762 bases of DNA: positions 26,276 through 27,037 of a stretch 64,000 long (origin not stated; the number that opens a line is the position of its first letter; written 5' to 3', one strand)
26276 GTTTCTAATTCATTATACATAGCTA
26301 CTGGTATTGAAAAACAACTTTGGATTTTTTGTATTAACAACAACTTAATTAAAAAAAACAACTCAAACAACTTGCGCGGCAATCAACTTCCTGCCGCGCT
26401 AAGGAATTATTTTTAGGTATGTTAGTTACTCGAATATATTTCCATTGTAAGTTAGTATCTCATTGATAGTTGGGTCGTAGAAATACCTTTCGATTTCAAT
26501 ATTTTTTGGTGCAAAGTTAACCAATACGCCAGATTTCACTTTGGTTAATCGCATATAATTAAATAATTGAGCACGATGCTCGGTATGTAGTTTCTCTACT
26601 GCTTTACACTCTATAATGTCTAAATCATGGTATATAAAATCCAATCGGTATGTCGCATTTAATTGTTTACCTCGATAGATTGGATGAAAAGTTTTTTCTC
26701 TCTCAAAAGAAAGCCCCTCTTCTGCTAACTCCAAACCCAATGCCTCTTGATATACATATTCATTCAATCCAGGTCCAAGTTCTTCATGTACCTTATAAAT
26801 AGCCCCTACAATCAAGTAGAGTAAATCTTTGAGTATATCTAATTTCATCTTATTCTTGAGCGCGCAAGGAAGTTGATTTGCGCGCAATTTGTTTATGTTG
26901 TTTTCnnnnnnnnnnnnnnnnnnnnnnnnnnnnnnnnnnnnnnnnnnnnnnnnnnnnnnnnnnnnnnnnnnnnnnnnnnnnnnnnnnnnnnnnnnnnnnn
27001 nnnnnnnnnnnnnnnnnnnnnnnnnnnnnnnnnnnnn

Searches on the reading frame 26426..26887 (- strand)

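Call 107: search_protein_families(library=pfam, proteins=[window:26426-26887:-], max_evalue=0.001)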
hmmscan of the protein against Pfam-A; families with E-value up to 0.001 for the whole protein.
window:26426-26887:- (153 aa): 1 family
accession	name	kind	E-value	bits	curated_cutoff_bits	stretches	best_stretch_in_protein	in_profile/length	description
PF13366.12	PDDEXK_3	-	3.8e-34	118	22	1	21-132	2-114/117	PD-(D/E)XK nuclease superfamily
